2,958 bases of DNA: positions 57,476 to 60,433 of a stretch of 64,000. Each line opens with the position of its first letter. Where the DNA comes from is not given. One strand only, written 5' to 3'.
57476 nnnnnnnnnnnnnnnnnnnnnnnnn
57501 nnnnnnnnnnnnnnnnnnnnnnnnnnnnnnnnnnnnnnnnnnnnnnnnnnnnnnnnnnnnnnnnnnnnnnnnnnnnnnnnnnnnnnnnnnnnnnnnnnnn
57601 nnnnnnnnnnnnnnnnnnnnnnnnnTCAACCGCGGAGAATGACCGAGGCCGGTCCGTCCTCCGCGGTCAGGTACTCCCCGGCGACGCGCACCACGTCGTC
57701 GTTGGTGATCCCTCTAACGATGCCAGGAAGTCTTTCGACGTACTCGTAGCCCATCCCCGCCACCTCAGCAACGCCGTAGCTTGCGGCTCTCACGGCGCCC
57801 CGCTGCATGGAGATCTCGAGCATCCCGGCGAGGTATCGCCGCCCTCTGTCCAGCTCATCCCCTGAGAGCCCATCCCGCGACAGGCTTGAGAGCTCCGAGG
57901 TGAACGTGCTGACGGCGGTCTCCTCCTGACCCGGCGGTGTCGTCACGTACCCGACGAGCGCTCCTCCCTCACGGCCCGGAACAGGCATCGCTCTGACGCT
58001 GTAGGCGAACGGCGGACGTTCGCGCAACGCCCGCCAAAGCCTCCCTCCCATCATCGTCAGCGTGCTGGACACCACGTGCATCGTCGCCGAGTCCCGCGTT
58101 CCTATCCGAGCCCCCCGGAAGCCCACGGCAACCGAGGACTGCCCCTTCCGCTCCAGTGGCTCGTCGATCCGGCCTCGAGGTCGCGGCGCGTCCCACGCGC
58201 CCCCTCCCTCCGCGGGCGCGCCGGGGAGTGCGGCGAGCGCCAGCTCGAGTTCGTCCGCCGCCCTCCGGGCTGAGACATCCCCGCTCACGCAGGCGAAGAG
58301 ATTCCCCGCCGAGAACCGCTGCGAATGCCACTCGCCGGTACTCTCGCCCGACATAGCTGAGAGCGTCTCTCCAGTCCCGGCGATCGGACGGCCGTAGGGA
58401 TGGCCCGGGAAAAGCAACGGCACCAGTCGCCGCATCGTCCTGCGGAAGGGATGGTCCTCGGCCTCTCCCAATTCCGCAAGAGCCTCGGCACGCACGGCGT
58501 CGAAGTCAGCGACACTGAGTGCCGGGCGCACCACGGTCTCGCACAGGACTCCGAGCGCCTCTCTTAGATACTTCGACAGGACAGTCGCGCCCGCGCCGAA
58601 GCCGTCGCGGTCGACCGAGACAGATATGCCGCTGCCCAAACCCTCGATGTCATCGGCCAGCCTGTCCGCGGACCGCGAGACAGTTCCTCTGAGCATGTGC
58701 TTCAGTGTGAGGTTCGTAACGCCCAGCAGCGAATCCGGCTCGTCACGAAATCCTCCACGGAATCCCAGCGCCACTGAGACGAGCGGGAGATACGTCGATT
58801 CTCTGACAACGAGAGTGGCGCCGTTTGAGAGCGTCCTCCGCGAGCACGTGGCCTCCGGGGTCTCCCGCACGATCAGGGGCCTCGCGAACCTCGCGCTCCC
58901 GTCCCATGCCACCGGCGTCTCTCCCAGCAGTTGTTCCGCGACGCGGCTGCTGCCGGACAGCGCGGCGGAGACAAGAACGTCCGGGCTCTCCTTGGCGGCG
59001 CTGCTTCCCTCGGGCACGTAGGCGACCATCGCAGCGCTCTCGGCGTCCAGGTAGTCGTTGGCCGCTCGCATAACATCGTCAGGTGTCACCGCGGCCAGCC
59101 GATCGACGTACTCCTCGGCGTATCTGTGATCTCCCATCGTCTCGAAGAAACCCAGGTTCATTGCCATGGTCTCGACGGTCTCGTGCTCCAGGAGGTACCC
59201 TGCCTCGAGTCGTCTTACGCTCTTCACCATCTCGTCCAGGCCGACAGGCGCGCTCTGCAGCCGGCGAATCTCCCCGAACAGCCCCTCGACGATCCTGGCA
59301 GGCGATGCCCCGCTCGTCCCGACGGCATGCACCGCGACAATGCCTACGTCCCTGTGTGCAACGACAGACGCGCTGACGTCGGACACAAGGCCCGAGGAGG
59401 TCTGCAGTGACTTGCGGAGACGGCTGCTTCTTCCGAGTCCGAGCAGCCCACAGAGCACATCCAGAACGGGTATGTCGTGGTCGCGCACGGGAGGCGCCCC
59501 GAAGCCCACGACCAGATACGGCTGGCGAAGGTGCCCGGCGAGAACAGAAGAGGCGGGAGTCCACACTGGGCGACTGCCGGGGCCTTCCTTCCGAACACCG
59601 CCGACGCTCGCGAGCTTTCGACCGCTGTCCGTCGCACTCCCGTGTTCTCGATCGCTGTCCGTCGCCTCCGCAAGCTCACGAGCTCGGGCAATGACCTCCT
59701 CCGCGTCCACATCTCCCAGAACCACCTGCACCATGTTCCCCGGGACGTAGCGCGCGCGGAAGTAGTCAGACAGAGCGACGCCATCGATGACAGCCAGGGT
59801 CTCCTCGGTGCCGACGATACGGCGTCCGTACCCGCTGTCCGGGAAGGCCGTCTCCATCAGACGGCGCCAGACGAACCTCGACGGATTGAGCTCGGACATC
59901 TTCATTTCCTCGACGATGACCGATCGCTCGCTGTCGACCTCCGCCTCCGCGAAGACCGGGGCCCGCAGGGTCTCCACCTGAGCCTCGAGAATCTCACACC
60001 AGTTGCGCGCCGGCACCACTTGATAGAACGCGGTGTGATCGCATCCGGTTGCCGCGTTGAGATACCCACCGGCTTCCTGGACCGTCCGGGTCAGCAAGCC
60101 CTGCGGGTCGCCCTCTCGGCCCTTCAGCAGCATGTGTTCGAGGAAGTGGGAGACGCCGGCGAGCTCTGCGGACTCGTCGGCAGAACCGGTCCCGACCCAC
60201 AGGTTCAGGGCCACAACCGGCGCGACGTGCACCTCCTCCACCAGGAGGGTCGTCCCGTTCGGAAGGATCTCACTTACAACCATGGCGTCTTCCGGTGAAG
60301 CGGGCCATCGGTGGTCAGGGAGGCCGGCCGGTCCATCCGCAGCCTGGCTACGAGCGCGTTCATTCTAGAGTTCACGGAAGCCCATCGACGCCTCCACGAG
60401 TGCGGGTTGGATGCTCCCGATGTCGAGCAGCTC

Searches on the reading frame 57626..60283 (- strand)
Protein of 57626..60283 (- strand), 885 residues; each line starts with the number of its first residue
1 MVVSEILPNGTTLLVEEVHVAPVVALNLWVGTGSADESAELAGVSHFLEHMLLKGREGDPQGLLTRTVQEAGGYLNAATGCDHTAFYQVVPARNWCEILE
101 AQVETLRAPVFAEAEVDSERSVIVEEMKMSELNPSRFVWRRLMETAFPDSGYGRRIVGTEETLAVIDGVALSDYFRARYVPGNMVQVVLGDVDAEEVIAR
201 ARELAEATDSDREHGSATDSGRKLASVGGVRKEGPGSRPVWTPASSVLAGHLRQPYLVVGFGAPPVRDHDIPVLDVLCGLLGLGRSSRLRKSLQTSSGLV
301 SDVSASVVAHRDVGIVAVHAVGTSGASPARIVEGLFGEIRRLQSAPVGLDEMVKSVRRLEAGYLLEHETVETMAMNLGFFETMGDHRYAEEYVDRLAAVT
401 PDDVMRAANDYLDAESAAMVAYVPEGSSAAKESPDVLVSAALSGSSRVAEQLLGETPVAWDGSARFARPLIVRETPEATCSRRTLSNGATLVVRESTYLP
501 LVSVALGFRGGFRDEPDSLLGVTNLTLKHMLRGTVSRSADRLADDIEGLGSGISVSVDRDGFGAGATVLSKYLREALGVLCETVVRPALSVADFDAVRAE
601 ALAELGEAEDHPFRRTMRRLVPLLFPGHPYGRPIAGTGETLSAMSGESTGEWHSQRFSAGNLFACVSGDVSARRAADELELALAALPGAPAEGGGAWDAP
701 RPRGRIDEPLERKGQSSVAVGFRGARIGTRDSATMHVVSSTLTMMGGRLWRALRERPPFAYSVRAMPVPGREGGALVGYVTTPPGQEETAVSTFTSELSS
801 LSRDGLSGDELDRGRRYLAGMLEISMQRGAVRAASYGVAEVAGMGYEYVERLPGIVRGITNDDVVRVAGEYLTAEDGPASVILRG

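Call 61: search_protein_families(library=pfam, proteins=[window:57626-60283:-], max_evalue=0.00001)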
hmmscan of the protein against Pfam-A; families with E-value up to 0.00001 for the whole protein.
window:57626-60283:- (885 aa): 2 families
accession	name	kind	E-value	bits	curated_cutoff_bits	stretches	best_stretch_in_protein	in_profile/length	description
PF00675.25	Peptidase_M16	-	6.2e-40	137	22.3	2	15-159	4-148/149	Insulinase (Peptidase family M16)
PF05193.26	Peptidase_M16_C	-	1.3e-34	120.1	23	2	171-353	7-175/181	Peptidase M16 inactive domain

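Call 83: find_encoding_contigs(protein=window:57626-60283:-, flank=10000, max_places=2)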
Protein window:57626-60283:- (885 aa): 1 contig read that carries it; 1 place shown.
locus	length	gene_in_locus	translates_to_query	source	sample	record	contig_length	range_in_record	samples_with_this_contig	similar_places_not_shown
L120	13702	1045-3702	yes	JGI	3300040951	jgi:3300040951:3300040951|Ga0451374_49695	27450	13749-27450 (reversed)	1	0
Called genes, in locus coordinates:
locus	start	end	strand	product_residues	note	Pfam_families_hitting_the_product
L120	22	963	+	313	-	PF05960:DUF885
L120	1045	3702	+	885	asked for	PF00675:Peptidase_M16, PF05193:Peptidase_M16_C, PF00675:Peptidase_M16, PF05193:Peptidase_M16_C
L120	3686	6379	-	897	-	PF11028:TMEM260_N, PF28495:TMEM260_2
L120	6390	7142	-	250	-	PF19293:CdaA_N (faint), PF02457:DAC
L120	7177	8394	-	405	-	PF00809:Pterin_bind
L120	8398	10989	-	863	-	PF00156:Pribosyltran, PF06480:FtsH_ext, PF00004:AAA, PF17862:AAA_lid_3, PF01434:Peptidase_M41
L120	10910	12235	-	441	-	PF01171:ATP_bind_3, PF09179:TilS (weak), PF11734:TilS_C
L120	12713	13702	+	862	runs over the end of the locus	PF02861:Clp_N, PF23569:NBD_SMAX1, PF00004:AAA, PF17871:AAA_lid_9, PF00004:AAA, PF07724:AAA_2, PF07728:AAA_5, PF10431:ClpB_D2-small, +10 more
